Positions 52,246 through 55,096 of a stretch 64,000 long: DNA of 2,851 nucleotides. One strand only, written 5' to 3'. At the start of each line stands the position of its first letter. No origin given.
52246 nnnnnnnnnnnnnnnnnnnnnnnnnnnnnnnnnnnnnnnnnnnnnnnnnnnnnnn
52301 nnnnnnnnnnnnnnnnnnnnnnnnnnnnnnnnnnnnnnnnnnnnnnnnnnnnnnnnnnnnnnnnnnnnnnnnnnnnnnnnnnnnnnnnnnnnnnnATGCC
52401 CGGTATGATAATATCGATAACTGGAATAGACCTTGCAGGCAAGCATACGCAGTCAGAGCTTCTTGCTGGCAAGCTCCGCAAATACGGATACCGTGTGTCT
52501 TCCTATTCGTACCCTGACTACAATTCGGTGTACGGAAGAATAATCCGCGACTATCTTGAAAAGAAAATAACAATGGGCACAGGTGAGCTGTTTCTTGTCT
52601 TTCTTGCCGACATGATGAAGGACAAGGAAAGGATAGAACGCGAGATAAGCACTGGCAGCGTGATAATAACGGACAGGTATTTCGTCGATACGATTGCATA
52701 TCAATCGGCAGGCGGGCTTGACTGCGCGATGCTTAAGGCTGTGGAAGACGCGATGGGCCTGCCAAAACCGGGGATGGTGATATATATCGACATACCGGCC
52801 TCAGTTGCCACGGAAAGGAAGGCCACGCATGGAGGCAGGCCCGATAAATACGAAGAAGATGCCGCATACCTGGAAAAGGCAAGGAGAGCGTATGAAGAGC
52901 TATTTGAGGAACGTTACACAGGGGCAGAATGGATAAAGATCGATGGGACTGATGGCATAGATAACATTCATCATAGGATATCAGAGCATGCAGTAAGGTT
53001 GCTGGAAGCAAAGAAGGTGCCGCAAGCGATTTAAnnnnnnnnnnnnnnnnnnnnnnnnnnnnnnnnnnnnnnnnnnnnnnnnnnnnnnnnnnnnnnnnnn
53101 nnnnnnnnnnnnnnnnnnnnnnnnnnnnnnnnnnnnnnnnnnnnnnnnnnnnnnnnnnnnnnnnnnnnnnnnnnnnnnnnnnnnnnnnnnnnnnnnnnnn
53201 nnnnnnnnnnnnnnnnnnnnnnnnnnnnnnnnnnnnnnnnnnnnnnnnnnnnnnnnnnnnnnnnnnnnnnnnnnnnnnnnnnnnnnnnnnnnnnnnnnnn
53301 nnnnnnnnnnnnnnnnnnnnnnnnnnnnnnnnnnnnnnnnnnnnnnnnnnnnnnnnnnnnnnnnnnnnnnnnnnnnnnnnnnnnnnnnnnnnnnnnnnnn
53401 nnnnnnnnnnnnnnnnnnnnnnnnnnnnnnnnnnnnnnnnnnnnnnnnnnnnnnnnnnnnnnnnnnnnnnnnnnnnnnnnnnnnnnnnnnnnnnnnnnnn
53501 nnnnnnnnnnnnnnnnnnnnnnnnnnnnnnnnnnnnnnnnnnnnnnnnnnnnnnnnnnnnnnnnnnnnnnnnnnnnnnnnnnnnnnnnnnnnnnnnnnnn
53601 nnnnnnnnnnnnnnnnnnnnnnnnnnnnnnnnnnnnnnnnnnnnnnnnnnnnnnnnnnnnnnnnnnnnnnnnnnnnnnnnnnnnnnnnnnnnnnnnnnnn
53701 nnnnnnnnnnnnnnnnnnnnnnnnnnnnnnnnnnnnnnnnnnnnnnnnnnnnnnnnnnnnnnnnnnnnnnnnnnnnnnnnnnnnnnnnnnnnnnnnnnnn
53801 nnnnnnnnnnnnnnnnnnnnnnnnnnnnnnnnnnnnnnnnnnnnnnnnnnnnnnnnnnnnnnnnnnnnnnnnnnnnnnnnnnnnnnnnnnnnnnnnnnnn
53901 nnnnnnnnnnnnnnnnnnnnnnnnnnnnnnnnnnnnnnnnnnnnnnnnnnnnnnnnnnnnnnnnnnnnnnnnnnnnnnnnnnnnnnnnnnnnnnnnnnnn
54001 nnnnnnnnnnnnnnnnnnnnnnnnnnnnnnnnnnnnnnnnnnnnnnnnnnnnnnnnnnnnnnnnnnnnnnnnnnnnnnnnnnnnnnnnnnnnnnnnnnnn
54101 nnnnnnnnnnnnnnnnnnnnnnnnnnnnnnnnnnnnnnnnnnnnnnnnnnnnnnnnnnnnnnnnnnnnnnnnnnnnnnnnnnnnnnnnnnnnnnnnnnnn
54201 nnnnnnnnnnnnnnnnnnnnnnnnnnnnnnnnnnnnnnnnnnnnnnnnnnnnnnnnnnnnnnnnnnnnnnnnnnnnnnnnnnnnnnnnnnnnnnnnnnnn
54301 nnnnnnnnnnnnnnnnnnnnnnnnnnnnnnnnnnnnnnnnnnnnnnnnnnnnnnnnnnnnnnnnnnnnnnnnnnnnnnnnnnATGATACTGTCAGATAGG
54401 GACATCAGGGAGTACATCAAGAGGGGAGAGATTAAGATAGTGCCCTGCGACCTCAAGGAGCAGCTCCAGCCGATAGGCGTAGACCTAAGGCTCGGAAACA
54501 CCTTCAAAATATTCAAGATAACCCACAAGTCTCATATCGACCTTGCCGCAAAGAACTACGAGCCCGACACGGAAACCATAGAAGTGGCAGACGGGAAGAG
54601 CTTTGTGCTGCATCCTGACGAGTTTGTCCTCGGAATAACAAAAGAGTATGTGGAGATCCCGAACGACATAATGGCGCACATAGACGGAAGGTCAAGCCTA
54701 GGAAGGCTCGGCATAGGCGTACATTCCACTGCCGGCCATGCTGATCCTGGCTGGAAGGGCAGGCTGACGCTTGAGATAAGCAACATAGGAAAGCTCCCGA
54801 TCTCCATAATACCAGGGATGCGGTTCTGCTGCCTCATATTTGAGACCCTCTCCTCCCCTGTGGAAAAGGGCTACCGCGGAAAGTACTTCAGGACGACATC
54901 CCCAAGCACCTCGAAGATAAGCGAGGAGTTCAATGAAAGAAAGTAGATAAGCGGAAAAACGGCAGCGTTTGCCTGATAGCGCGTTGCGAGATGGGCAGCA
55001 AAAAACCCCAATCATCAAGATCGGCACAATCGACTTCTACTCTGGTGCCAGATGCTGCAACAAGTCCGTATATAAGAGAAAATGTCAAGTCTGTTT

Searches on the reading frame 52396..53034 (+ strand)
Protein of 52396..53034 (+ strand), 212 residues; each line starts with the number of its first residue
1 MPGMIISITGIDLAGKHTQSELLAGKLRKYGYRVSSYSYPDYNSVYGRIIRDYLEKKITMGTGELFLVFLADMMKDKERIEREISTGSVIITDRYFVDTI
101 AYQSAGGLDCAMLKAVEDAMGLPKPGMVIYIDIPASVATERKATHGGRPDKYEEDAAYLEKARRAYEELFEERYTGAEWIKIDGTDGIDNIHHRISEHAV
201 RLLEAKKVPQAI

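Call 6: search_protein_families(library=pfam, proteins=[window:52396-53034:+])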
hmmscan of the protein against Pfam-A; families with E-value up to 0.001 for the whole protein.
window:52396-53034:+ (212 aa): 2 families
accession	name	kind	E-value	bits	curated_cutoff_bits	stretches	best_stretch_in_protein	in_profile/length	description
PF02223.23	Thymidylate_kin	-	9.7e-31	107.3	27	1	8-195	1-185/185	Thymidylate kinase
PF13521.12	AAA_28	-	4.7e-05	24.1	27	1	9-169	5-149/164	AAA domain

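Call 15: find_encoding_contigs(protein=window:52396-53034:+, flank=6000, max_places=10)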
Protein window:52396-53034:+ (212 aa): no gene with exactly this product is on record in the collection.

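Call 53: find_homologous_proteins(query=window:52396-53034:+, max_evalue=1e-30)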
Query window:52396-53034:+ (212 aa): 9 proteins with E <= 1e-30 among 520 candidates.
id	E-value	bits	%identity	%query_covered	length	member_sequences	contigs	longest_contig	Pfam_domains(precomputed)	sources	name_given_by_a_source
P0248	1.1e-134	464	99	100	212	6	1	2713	PF02223.24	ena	-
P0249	5.5e-79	283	58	100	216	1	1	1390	PF02223.24,PF01712.26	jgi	jgi:dTMP kinase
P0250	1.6e-78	281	60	100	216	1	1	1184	PF02223.24,PF01712.26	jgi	jgi:dTMP kinase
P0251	8.2e-60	220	48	96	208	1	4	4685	PF02223.24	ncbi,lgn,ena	-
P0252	3.1e-51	192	47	98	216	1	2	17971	PF02223.24,PF13521.13,PF01712.26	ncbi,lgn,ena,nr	ncbi:MAG: dTMP kinase [Candidatus Marsarchaeota archaeon]|nr:dTMP kinase [Candidatus Marsarchaeota a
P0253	1.3e-49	187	48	96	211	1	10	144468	PF02223.24,PF13521.13,PF01712.26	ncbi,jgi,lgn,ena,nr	ncbi:MAG: dTMP kinase [Candidatus Marsarchaeota archaeon]|jgi:dTMP kinase|nr:dTMP kinase [Candidatus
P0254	8.4e-49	184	46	98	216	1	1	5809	PF02223.24,PF13521.13,PF01712.26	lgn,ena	-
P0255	2.2e-47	179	44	95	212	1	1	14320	PF02223.24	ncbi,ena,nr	ncbi:MAG TPA: dTMP kinase [Candidatus Saccharimonadales bacterium]|nr:dTMP kinase [Candidatus Saccha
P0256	4.6e-47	178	46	96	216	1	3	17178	PF02223.24,PF13521.13,PF01712.26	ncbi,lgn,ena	-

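Call 54: find_encoding_contigs(protein=P0253, flank=6000, max_places=4)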
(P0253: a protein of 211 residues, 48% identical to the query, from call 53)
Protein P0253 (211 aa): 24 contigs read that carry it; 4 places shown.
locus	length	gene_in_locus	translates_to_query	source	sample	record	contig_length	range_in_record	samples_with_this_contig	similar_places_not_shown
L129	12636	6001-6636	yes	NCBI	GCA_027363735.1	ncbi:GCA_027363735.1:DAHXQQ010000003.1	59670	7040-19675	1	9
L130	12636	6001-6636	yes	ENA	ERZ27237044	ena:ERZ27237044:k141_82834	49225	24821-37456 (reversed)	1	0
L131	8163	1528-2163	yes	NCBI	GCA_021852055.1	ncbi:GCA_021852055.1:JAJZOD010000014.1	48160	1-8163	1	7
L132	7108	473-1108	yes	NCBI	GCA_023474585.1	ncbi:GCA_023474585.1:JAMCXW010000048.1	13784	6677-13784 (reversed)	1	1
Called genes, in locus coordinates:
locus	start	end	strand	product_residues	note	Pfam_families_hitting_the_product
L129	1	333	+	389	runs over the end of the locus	PF01053:Cys_Met_Meta_PP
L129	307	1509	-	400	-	PF01555:N6_N4_Mtase, PF01170:UPF0020 (faint), PF13847:Methyltransf_31 (faint), PF08241:Methyltransf_11 (faint), PF13649:Methyltransf_25 (faint), PF01555:N6_N4_Mtase (weak)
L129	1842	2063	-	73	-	-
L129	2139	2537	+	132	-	-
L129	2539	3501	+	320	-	-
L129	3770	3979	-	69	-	PF08972:DUF1902 (weak), PF15919:HicB_lk_antitox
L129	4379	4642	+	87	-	-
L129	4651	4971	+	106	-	-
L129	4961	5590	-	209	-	PF00589:Phage_integrase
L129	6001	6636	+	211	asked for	PF01712:dNK, PF13521:AAA_28, PF02223:Thymidylate_kin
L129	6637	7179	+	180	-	PF22769:DCD, PF00692:dUTPase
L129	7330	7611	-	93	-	PF05239:PRC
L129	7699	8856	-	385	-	PF02778:tRNA_int_endo_N (weak), PF01974:tRNA_int_endo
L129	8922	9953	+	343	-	PF04055:Radical_SAM, PF08608:Wyosine_form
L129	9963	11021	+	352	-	PF03706:LPG_synthase_TM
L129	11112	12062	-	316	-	PF14520:HHH_5, PF00154:RecA_N, PF08423:Rad51, PF13481:AAA_25, PF06745:ATPase (weak)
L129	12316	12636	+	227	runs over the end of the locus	PF01940:DUF92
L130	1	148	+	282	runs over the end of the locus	PF01478:Peptidase_A24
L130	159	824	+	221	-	PF03009:GDPD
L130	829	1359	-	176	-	PF01625:PMSR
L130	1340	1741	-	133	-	PF01641:SelR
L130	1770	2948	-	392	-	PF07690:MFS_1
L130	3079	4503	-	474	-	PF00083:Sugar_tr, PF07690:MFS_1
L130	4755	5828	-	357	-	PF01636:APH, PF01633:Choline_kinase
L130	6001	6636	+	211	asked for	PF01712:dNK, PF13521:AAA_28, PF02223:Thymidylate_kin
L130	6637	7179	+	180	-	PF22769:DCD, PF00692:dUTPase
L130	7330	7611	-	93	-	PF05239:PRC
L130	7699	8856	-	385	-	PF02778:tRNA_int_endo_N (weak), PF01974:tRNA_int_endo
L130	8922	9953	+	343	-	PF04055:Radical_SAM, PF08608:Wyosine_form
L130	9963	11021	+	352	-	PF03706:LPG_synthase_TM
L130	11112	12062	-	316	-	PF14520:HHH_5, PF00154:RecA_N, PF08423:Rad51, PF13481:AAA_25, PF06745:ATPase (weak)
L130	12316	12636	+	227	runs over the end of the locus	PF01940:DUF92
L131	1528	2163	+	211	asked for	PF01712:dNK, PF13521:AAA_28, PF02223:Thymidylate_kin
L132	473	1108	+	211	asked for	PF01712:dNK, PF13521:AAA_28, PF02223:Thymidylate_kin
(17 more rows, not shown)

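Call 55: find_encoding_contigs(protein=P0249, flank=3000, max_places=3)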
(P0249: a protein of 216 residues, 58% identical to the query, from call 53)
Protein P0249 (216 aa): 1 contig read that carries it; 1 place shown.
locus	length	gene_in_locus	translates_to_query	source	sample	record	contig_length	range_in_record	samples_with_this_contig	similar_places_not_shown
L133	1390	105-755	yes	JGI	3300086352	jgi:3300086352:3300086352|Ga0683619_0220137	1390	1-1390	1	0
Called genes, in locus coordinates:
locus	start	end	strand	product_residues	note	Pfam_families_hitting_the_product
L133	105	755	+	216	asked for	PF01712:dNK (weak), PF02223:Thymidylate_kin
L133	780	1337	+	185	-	PF06559:DCD_N (weak), PF22769:DCD, PF00692:dUTPase (weak)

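Call 79: search_protein_families(library=pfam, proteins=[L129:4961-5590:-, L129:2539-3501:+, L129:2139-2537:+, L130:4755-5828:-], max_evalue=0.01)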
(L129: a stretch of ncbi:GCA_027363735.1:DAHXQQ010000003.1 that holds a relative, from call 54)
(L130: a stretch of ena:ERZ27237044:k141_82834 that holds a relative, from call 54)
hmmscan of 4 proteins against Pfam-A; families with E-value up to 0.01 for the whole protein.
L129:4961-5590:- (209 aa): 1 family
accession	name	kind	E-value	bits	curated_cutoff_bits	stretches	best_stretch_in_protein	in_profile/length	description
PF00589.27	Phage_integrase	-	6.4e-13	49.3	27.1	1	12-183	25-169/172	Phage integrase family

L129:2539-3501:+ (320 aa): 0 families

L129:2139-2537:+ (132 aa): 0 families

L130:4755-5828:- (357 aa): 8 families
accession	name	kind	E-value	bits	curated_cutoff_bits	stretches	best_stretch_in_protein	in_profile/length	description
PF01636.29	APH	-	3.4e-24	86.3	23.2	1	30-261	2-230/239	Phosphotransferase enzyme family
PF01633.27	Choline_kinase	-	3e-09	37.1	29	1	100-293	69-277/300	Choline/ethanolamine kinase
PF01163.29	RIO1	-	0.00022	21.3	22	1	199-225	123-149/187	RIO domain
PF07914.17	DUF1679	-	0.0012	18.2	24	1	199-269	267-339/414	Uncharacterized oxidoreductase dhs-27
PF02958.26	EcKL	-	0.0028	17.5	22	1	155-262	171-283/294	Ecdysteroid kinase-like family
PF03881.20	Fructosamin_kin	-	0.0039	16.9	22.4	0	28-245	20-232/288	Fructosamine kinase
PF19974.5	TCAD9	-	0.0042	16.8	40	1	184-231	281-328/429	Ternary complex associated domain 9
PF00069.31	Pkinase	-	0.0085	16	31.7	0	196-226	113-144/263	Protein kinase domain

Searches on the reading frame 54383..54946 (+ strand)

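Call 6: search_protein_families(library=pfam, proteins=[window:54383-54946:+])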
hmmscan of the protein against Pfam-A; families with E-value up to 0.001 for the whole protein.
window:54383-54946:+ (187 aa): 4 families
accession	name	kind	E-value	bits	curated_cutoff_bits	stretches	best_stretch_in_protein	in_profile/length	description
PF22769.1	DCD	-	8.6e-48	162.7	27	1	2-155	1-152/153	dCTP deaminase-like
PF06559.16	DCD_N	-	1.4e-08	35.3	21.4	1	2-152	4-159/164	2'-deoxycytidine 5'-triphosphate deaminase (DCD) N-terminal domain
PF00692.24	dUTPase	-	1.9e-05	24.9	22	1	74-158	24-106/129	dUTPase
PF22569.1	DCD_C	-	7.2e-05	22.6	22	1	52-160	53-169/192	2'-deoxycytidine 5'-triphosphate deaminase (DCD), C-terminal domain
